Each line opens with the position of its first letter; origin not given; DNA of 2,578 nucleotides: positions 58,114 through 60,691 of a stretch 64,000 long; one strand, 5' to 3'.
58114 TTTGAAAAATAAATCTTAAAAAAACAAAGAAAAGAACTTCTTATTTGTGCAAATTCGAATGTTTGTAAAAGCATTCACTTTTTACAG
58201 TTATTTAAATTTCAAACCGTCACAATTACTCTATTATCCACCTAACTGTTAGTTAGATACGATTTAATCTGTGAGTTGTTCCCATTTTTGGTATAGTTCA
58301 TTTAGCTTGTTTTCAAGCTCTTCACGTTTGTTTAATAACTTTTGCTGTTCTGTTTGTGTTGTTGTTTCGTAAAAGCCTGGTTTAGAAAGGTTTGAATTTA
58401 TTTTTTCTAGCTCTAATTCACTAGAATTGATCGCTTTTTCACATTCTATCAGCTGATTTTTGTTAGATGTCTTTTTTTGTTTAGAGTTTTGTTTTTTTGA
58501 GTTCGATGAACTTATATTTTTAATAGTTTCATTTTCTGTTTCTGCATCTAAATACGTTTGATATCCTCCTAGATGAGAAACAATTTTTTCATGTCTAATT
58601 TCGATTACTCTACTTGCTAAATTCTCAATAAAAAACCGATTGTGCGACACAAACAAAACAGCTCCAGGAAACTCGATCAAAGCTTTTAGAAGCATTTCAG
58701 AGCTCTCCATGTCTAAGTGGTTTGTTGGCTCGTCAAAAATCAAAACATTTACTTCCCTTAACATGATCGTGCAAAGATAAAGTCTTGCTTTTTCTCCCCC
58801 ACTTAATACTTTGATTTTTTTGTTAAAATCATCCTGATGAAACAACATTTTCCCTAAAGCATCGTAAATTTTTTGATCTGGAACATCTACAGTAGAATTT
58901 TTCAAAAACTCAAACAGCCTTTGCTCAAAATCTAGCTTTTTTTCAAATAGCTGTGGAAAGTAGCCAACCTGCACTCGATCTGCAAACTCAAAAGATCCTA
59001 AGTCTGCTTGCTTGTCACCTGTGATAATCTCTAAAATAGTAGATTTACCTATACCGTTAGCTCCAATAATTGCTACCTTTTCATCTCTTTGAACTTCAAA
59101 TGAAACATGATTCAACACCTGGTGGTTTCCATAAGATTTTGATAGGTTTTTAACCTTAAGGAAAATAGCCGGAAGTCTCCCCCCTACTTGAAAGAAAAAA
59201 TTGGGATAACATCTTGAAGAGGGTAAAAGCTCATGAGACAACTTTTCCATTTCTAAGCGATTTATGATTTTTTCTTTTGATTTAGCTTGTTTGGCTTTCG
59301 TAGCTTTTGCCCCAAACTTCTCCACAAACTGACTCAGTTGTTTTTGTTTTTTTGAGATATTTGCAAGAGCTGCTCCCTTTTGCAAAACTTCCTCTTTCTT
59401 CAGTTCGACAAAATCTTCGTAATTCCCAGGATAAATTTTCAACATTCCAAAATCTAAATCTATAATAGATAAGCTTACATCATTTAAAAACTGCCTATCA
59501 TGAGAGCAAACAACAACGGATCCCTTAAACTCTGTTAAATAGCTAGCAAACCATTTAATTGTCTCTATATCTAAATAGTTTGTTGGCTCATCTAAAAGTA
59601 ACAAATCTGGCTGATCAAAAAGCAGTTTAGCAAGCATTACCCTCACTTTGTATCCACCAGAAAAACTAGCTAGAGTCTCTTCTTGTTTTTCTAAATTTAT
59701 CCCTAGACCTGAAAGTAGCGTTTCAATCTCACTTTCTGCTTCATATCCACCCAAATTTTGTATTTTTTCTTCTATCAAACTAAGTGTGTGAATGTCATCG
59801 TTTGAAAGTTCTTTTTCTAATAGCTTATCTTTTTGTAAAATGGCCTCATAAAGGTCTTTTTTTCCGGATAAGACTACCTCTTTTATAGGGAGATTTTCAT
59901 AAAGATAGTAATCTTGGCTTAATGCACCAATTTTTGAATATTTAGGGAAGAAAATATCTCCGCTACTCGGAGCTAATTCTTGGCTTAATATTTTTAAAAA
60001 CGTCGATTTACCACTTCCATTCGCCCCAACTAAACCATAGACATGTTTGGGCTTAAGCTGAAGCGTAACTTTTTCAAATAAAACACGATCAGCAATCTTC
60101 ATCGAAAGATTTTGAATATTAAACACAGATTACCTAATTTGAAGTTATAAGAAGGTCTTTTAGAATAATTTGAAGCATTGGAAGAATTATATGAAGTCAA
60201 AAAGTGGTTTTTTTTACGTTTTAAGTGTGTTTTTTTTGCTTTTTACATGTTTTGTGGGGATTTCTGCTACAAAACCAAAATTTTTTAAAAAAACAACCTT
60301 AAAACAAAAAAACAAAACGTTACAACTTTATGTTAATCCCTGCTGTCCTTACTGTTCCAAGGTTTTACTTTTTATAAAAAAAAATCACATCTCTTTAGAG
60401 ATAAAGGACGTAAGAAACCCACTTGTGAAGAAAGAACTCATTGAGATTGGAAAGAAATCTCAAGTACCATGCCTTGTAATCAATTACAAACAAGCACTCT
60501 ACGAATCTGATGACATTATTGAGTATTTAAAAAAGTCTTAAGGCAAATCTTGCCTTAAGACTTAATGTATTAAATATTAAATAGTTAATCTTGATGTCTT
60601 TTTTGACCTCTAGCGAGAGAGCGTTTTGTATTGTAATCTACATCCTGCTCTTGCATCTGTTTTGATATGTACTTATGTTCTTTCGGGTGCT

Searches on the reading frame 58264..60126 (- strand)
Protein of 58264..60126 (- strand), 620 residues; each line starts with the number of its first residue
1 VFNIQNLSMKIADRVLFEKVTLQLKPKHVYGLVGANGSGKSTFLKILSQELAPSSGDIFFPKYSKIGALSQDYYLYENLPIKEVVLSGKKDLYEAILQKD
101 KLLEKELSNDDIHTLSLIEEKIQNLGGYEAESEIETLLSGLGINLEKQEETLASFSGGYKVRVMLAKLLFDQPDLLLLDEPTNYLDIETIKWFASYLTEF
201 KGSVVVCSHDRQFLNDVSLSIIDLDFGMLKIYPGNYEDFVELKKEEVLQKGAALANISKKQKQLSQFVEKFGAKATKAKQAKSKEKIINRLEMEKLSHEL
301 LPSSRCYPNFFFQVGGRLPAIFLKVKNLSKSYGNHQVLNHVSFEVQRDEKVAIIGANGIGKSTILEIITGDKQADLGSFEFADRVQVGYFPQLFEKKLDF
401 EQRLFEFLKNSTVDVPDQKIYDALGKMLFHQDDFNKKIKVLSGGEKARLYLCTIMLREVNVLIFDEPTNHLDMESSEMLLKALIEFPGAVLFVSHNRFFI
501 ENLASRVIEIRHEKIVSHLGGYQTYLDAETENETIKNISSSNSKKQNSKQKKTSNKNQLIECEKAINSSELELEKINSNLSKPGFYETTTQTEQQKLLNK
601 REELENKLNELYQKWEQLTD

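Call 12: find_related_loci(query=window:58264-60126:-, collection=genome_contigs, flank=6000)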
Query window:58264-60126:- (620 aa) in genome_contigs; peptide patterns used: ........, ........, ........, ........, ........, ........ (x = any residue, [..] = any of these).
186 stretches matched a pattern; 125 encode a relative of the query (tblastn E <= 1e-3); the best 80 are kept; 80 distinct loci.
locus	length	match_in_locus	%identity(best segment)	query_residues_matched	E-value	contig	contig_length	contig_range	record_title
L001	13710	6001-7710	39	1-556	1e-123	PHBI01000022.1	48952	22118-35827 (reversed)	MAG: Deltaproteobacteria bacterium HGW-Deltaproteobacteria-14 08E140C01_z5_2013_Ig3399_v2_scaffold_641, whole genome sho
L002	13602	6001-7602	39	1-530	1e-117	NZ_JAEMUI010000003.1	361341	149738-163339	Marinomonas spartinae strain USM8 Marinomonas_USM8_unicycler_contig_3, whole genome shotgun sequence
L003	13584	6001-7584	38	1-545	2e-115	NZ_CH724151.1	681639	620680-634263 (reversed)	Reinekea blandensis MED297 scf_1099646007057, whole genome shotgun sequence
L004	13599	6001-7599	37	1-535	3e-115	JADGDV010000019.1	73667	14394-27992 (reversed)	MAG: Hahellaceae bacterium isolate BB19 NODE_320_length_73667_cov_42.841127, whole genome shotgun sequence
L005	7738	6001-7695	38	1-545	7e-115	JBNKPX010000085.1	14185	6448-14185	MAG: Gammaproteobacteria bacterium isolate G1.bin.3.strict NODE_85_length_14185_cov_10.919337, whole genome shotgun sequ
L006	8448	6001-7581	38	1-545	1e-114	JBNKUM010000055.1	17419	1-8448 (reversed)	MAG: Gammaproteobacteria bacterium isolate A1A2.bin.44.orig k141_1213755, whole genome shotgun sequence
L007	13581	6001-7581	38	1-545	1e-114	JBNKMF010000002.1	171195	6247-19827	MAG: Gammaproteobacteria bacterium isolate H1.bin.24.strict NODE_2_length_171195_cov_139.532977, whole genome shotgun se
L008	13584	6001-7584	37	1-545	7e-114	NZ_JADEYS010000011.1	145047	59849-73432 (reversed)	Pontibacterium sinense strain N1Y112 NODE_11, whole genome shotgun sequence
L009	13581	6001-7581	38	1-545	2e-113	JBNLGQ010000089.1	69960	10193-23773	MAG: Gammaproteobacteria bacterium isolate C1.bin.13.orig k141_1803383, whole genome shotgun sequence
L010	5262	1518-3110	36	1-530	7e-114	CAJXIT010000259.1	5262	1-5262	MAG TPA_asm: uncultured Thalassolituus sp. isolate SRR3646363_bin.5_MetaBAT_v2.12.1_MAG genome assembly, contig: NODE_19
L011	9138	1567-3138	37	1-530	3e-113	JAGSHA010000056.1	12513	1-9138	MAG: Oceanospirillaceae bacterium isolate GY13CH_bin.9 k141_133587_length_12513_cov_17.7317, whole genome shotgun sequen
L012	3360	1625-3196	38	1-530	2e-116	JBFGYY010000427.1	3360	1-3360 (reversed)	MAG: Motiliproteus sp. isolate Mix_sand06.2021.04.G.28 k141_1897734_length_3360_cov_9.0000, whole genome shotgun sequenc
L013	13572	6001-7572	39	6-530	1e-112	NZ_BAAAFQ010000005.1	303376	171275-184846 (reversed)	Psychrosphaera haliotis strain JCM 16340 sequence05, whole genome shotgun sequence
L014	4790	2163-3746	37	1-545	1e-112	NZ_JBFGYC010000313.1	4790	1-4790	MAG: Pontibacterium sp. isolate Mix_sand06.2021.04.D.42 k141_1069498_length_4790_cov_7.0000, whole genome shotgun sequen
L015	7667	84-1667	38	1-545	6e-112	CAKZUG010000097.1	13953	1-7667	MAG: uncultured Saccharophagus sp. isolate L3_Bin_METABAT__73_1 genome assembly, contig: c_000001527277, whole genome sh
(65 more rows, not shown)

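Call 37: find_homologous_proteins(query=window:58264-60126:-, max_evalue=1e-60)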
Query window:58264-60126:- (620 aa): 7627 proteins with E <= 1e-60 among 8000 candidates; the best 120 are listed.
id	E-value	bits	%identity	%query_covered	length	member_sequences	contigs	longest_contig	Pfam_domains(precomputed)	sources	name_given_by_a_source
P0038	0.0e+0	1350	100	100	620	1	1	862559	PF00005.34,PF13555.13,PF02463.26,PF13304.13,PF00931.29,PF12848.14,PF16326.11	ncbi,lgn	-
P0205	2.6e-237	807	61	99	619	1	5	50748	PF07693.21,PF00005.34,PF13555.13,PF13401.13,PF02463.26,PF13304.13,PF12848.14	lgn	-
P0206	2.8e-236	804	59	100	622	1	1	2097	PF13173.13,PF01926.30,PF00005.34,PF13555.13,PF03193.23,PF02463.26,PF13304.13,PF12848.14,PF16326.11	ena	-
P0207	2.4e-216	738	56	100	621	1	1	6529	PF13173.13,PF01926.30,PF13555.13,PF13401.13,PF03193.23,PF13304.13,PF13191.13,PF16326.11,PF00005.34,PF13476.13,PF05729.19,PF02463.26,PF20720.4,PF12848.14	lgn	-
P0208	1.6e-187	643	50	100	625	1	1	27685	PF00005.34,PF13555.13,PF13401.13,PF02463.26,PF13304.13,PF12848.14,PF16326.11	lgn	-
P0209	1.2e-179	617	49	100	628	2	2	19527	PF00005.34,PF05729.19,PF13521.13,PF13555.13,PF13401.13,PF02463.26,PF13304.13,PF12848.14,PF16326.11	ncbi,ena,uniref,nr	ncbi:ABC transporter ATP-binding protein [Candidatus Aerophobetes bacterium]|uniref:ABC transporter 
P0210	1.7e-177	610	37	85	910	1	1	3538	PF00005.34,PF13555.13,PF02463.26,PF13304.13,PF12848.14,PF16326.11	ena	-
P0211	3.1e-177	609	36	85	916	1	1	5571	PF07693.21,PF13604.13,PF00005.34,PF13555.13,PF02463.26,PF13304.13,PF12848.14,PF16326.11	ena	-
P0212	2.5e-176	606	49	100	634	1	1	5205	PF01926.30,PF00005.34,PF13521.13,PF13555.13,PF13401.13,PF03193.23,PF02463.26,PF13304.13,PF12848.14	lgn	-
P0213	7.1e-174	598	48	96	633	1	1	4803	PF00005.34,PF13555.13,PF13238.13,PF02463.26,PF13304.13,PF12848.14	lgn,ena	-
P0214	2.1e-171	590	44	99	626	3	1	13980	PF01926.30,PF00005.34,PF13521.13,PF13555.13,PF13401.13,PF02463.26,PF13304.13,PF00931.29,PF13191.13,PF12848.14,PF16326.11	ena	-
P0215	3.5e-170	585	48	100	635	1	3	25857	PF01926.30,PF00005.34,PF05729.19,PF13555.13,PF13401.13,PF03193.23,PF02463.26,PF13304.13,PF13191.13,PF12848.14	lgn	-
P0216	5.7e-170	585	47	100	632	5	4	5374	PF00005.34,PF05729.19,PF13555.13,PF13401.13,PF03193.23,PF02463.26,PF03215.22,PF13304.13,PF12848.14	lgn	-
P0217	1.8e-169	583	48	100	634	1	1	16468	PF00005.34,PF13555.13,PF02463.26,PF13304.13,PF12848.14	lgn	-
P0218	2.2e-169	583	50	90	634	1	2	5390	PF00005.34,PF05729.19,PF13555.13,PF13401.13,PF02463.26,PF13304.13,PF12848.14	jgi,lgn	jgi:ATPase subunit of ABC transporter with duplicated ATPase domains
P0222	6.1e-167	575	46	100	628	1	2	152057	PF01926.30,PF00005.34,PF13555.13,PF02463.26,PF13304.13,PF12848.14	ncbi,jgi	jgi:ATPase subunit of ABC transporter with duplicated ATPase domains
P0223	7.7e-166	571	44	99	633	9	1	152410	PF01926.30,PF00005.34,PF13521.13,PF13555.13,PF13401.13,PF02463.26,PF13304.13,PF12848.14,PF16326.11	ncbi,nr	ncbi:MAG: ABC-F family ATP-binding cassette domain-containing protein [Chlamydiia bacterium]|nr:ABC-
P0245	2.5e-160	553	43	99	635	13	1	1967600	PF00005.34,PF13555.13,PF10458.15,PF02463.26,PF13304.13,PF12848.14,PF16326.11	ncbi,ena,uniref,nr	ncbi:ribosomal protection-like ABC-F family protein [Candidatus Neptunichlamydia sp. REUL1]|uniref:r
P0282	7.1e-155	535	44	99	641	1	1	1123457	PF13173.13,PF13604.13,PF13555.13,PF13401.13,PF03193.23,PF03215.22,PF13304.13,PF13191.13,PF00005.34,PF13175.13,PF13476.13,PF13521.13,PF02463.26,PF12848.14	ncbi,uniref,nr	ncbi:ribosomal protection-like ABC-F family protein [Parachlamydia sp. AcF125]|uniref:ribosomal prot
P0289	1.5e-154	534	45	99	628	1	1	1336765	PF01926.30,PF00005.34,PF13521.13,PF13555.13,PF03193.23,PF02463.26,PF03215.22,PF13304.13,PF12848.14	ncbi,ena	-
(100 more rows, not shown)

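Call 38: find_encoding_contigs(protein=P0205, flank=6000, max_places=3)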
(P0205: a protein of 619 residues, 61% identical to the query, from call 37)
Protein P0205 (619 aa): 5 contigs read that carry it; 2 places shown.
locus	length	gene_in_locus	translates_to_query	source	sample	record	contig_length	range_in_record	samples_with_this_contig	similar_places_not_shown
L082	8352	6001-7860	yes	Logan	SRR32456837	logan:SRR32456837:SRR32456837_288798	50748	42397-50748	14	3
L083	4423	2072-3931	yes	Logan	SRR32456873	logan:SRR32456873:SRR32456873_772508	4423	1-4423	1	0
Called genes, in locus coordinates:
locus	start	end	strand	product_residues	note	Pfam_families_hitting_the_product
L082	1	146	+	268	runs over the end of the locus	-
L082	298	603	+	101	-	-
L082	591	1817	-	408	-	PF01546:Peptidase_M20, PF07687:M20_dimer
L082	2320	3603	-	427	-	PF05496:RuvB_N, PF00004:AAA, PF07728:AAA_5, PF16193:AAA_assoc_2, PF12002:MgsA_C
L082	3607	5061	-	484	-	PF00324:AA_permease, PF13520:AA_permease_2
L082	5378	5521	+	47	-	-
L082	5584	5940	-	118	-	PF00462:Glutaredoxin, PF02798:GST_N (weak), PF13417:GST_N_3, PF13409:GST_N_2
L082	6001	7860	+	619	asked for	PF00005:ABC_tran, PF02463:SMC_N (faint), PF07693:KAP_NTPase (faint), PF13555:AAA_29 (faint), PF13304:AAA_21 (faint), PF13401:AAA_22 (faint), PF12848:ABC_tran_Xtn, PF00005:ABC_tran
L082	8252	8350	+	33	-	?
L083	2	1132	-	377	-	?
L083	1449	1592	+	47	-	-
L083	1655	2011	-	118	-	PF00462:Glutaredoxin, PF02798:GST_N (weak), PF13417:GST_N_3, PF13409:GST_N_2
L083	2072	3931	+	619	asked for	PF00005:ABC_tran, PF02463:SMC_N (faint), PF07693:KAP_NTPase (faint), PF13555:AAA_29 (faint), PF13304:AAA_21 (faint), PF13401:AAA_22 (faint), PF12848:ABC_tran_Xtn, PF00005:ABC_tran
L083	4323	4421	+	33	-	?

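Call 39: find_encoding_contigs(protein=P0207, flank=6000, max_places=2)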
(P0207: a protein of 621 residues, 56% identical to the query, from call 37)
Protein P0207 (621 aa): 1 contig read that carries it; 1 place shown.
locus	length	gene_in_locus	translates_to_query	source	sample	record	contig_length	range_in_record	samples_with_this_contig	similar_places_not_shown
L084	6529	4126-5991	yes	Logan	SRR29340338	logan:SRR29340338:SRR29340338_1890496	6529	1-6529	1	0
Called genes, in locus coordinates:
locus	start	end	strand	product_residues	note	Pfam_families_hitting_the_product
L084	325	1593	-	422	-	PF05496:RuvB_N, PF00004:AAA, PF16193:AAA_assoc_2, PF12002:MgsA_C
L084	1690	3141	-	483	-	PF00324:AA_permease, PF13520:AA_permease_2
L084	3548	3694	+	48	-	-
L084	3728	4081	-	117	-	PF00462:Glutaredoxin, PF13417:GST_N_3, PF13409:GST_N_2 (weak)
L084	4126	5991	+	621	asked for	PF00005:ABC_tran, PF02463:SMC_N (faint), PF03193:RsgA_GTPase (faint), PF13191:AAA_16 (faint), PF13476:AAA_23 (faint), PF12848:ABC_tran_Xtn, PF00005:ABC_tran, PF16326:ABC_tran_CTD (weak), +7 more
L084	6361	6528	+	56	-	?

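Call 40: find_encoding_contigs(protein=P0208, flank=6000, max_places=2)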
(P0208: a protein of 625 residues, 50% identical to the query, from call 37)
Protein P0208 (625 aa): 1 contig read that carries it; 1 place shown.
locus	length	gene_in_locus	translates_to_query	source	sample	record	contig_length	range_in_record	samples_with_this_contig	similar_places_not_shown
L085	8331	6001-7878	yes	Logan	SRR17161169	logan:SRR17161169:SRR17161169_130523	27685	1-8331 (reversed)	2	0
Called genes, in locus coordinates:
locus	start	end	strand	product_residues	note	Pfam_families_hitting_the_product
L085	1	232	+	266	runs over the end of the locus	-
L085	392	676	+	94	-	-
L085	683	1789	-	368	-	PF01546:Peptidase_M20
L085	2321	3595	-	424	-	PF05496:RuvB_N, PF13191:AAA_16 (faint), PF13173:AAA_14 (faint), PF13401:AAA_22 (faint), PF00004:AAA, PF07728:AAA_5, PF16193:AAA_assoc_2, PF12002:MgsA_C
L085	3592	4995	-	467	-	PF00324:AA_permease, PF13520:AA_permease_2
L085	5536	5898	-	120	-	PF00462:Glutaredoxin, PF13417:GST_N_3, PF13409:GST_N_2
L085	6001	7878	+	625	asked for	PF00005:ABC_tran, PF02463:SMC_N (faint), PF13555:AAA_29 (faint), PF13304:AAA_21 (faint), PF13401:AAA_22 (faint), PF12848:ABC_tran_Xtn, PF00005:ABC_tran, PF16326:ABC_tran_CTD (weak)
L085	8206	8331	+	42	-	?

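Call 46: find_encoding_contigs(protein=P0245, flank=4000, max_places=1)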
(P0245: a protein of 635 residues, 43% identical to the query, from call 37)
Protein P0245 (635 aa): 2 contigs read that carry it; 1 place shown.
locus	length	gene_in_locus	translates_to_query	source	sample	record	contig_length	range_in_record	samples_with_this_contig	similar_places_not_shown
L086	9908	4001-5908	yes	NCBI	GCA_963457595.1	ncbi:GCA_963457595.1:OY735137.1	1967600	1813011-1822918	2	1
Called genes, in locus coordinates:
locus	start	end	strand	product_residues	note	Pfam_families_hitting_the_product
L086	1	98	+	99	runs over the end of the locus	-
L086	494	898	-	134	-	-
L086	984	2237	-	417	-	PF01078:Mg_chelatase (faint), PF05496:RuvB_N, PF13191:AAA_16 (weak), PF00004:AAA, PF07728:AAA_5, PF13173:AAA_14 (weak), PF16193:AAA_assoc_2, PF12002:MgsA_C, +2 more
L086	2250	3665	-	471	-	PF00324:AA_permease, PF13520:AA_permease_2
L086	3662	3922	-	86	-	PF00462:Glutaredoxin, PF13417:GST_N_3, PF13409:GST_N_2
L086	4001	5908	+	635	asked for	PF00005:ABC_tran, PF02463:SMC_N (faint), PF13555:AAA_29 (faint), PF13304:AAA_21 (faint), PF12848:ABC_tran_Xtn, PF00005:ABC_tran, PF10458:Val_tRNA-synt_C (weak), PF16326:ABC_tran_CTD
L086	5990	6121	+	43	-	-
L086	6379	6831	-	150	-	-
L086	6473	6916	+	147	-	-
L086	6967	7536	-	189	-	PF00881:Nitroreductase, PF14512:TM1586_NiRdase (faint)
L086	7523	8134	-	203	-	PF01569:PAP2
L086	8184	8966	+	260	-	PF01210:NAD_Gly3P_dh_N (faint), PF01408:GFO_IDH_MocA (weak), PF02558:ApbA (weak), PF02826:2-Hacid_dh_C (weak), PF03446:NAD_binding_2, PF03807:F420_oxidored, PF14748:P5CR_dimer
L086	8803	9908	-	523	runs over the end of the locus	-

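Call 47: find_encoding_contigs(protein=P0289, flank=4000, max_places=1)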
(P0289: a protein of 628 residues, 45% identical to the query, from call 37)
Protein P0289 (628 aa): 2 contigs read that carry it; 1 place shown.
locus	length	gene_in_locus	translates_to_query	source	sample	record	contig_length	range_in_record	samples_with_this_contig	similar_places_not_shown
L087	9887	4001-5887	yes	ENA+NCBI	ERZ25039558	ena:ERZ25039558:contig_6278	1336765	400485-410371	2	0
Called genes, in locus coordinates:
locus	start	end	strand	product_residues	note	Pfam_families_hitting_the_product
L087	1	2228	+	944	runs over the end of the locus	PF01553:Acyltransferase (weak), PF00550:PP-binding (weak), PF00501:AMP-binding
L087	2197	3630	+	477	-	PF00133:tRNA-synt_1 (faint), PF01921:tRNA-synt_1f (faint), PF01406:tRNA-synt_1e, PF09334:tRNA-synt_1g (faint), PF09190:DALR_2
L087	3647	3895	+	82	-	-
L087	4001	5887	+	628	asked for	PF00005:ABC_tran, PF02463:SMC_N (faint), PF03193:RsgA_GTPase (faint), PF03215:Rad17 (faint), PF13555:AAA_29 (faint), PF01926:MMR_HSR1 (faint), PF12848:ABC_tran_Xtn, PF00005:ABC_tran, +2 more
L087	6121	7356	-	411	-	-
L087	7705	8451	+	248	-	-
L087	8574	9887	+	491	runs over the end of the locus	PF00773:RNB, PF18614:RNase_II_C_S1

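Call 57: search_protein_families(library=pfam, proteins=[L086:6473-6916:+], max_evalue=10)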
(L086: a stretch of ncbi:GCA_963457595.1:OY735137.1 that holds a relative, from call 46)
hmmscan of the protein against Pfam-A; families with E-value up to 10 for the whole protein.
L086:6473-6916:+ (147 aa): 1 family
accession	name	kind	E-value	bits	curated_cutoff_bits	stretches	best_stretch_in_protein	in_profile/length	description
PF07382.16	HC2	-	0.00047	20.7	40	1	7-146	5-157/194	Histone H1-like nucleoprotein HC2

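Call 58: find_encoding_contigs(protein=P0282, flank=3500, max_places=1)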
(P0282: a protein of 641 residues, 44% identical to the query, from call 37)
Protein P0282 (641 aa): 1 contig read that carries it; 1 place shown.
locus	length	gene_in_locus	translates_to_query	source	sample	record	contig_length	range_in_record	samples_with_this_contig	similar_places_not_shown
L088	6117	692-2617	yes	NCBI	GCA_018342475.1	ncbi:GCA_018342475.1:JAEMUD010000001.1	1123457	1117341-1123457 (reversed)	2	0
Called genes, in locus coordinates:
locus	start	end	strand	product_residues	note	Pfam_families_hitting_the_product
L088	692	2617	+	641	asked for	PF00005:ABC_tran, PF02463:SMC_N (faint), PF03193:RsgA_GTPase (faint), PF03215:Rad17 (faint), PF13175:AAA_15 (faint), PF13304:AAA_21 (weak), PF12848:ABC_tran_Xtn, PF00005:ABC_tran, +7 more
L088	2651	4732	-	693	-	PF03030:H_PPase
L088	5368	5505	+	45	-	-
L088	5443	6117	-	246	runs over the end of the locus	-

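Call 59: find_encoding_contigs(protein=P0222, flank=3500, max_places=1)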
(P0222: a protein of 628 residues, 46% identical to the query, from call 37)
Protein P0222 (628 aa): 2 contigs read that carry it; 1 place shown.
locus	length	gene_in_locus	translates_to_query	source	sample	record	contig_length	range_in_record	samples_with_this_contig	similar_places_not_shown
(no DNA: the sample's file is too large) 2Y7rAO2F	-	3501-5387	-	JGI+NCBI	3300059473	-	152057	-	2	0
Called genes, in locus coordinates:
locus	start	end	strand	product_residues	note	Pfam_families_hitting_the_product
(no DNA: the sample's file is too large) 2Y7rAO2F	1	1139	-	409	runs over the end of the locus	PF05496:RuvB_N, PF13173:AAA_14 (weak), PF13191:AAA_16 (faint), PF13401:AAA_22 (faint), PF00004:AAA, PF07728:AAA_5 (weak), PF16193:AAA_assoc_2 (weak), PF12002:MgsA_C, +1 more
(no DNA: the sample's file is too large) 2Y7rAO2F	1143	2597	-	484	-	PF00324:AA_permease, PF13520:AA_permease_2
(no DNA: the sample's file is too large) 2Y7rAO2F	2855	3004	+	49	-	-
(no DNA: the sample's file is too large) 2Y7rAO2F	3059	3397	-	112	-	PF02798:GST_N (weak), PF00462:Glutaredoxin, PF13417:GST_N_3, PF13409:GST_N_2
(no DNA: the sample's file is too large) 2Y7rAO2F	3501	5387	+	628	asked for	PF00005:ABC_tran, PF13555:AAA_29 (faint), PF01926:MMR_HSR1 (faint), PF02463:SMC_N (faint), PF13304:AAA_21 (faint), PF12848:ABC_tran_Xtn, PF00005:ABC_tran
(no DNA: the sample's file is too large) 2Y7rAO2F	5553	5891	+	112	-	-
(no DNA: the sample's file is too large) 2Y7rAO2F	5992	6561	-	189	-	PF00881:Nitroreductase, PF14512:TM1586_NiRdase (faint), PF00881:Nitroreductase (weak)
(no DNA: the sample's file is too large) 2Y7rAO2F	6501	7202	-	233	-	PF01569:PAP2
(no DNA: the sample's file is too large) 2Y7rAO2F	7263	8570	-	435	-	-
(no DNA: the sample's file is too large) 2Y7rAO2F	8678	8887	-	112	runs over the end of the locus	PF03647:Tmemb_14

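Call 60: find_encoding_contigs(protein=P0223, flank=3500, max_places=1)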
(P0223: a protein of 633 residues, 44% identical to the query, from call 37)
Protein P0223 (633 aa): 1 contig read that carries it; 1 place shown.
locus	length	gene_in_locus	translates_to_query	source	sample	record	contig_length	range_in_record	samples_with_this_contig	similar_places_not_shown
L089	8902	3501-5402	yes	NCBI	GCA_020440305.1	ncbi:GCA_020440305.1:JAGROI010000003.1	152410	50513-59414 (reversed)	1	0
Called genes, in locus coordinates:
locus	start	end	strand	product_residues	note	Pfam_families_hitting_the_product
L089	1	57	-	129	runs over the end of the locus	-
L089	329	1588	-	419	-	PF05496:RuvB_N, PF13191:AAA_16 (faint), PF07728:AAA_5 (weak), PF13173:AAA_14 (weak), PF13401:AAA_22 (faint), PF00004:AAA, PF16193:AAA_assoc_2, PF12002:MgsA_C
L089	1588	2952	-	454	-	PF00324:AA_permease, PF13520:AA_permease_2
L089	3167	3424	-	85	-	PF00462:Glutaredoxin, PF13417:GST_N_3, PF13409:GST_N_2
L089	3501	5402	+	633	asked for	PF00005:ABC_tran, PF13555:AAA_29 (faint), PF01926:MMR_HSR1 (faint), PF13304:AAA_21 (faint), PF12848:ABC_tran_Xtn, PF00005:ABC_tran, PF02463:SMC_N (weak), PF16326:ABC_tran_CTD, +2 more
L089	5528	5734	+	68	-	-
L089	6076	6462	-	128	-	-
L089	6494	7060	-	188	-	PF00881:Nitroreductase, PF14512:TM1586_NiRdase (faint)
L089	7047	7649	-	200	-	PF01569:PAP2, PF14378:PAP2_3 (weak)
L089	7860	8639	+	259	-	PF03446:NAD_binding_2, PF03807:F420_oxidored, PF14748:P5CR_dimer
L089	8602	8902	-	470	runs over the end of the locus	-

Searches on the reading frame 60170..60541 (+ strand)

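Call 57: search_protein_families(library=pfam, proteins=[window:60170-60541:+], max_evalue=10)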
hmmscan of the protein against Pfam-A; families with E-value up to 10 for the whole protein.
window:60170-60541:+ (123 aa): 7 families
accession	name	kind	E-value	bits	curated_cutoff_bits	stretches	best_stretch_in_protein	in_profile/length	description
PF13409.12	GST_N_2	-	2.7e-10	41.1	25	1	59-122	2-69/70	Glutathione S-transferase, N-terminal domain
PF13417.12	GST_N_3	-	3.2e-10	40.6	22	1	53-121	1-68/75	Glutathione S-transferase, N-terminal domain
PF00462.30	Glutaredoxin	-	7.6e-08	32.9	22.9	1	53-105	3-56/60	Glutaredoxin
PF02798.26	GST_N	-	8.5e-05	23.2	20.9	1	50-121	2-75/76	Glutathione S-transferase, N-terminal domain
PF17172.10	GST_N_4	-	0.013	16.6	30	1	60-122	1-57/99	Glutathione S-transferase N-terminal domain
PF12725.13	DUF3810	-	0.036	13.9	28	1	4-51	54-101/311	Protein of unknown function (DUF3810)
PF04341.17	DUF485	-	0.19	12.1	28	1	5-44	7-47/88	Protein of unknown function, DUF485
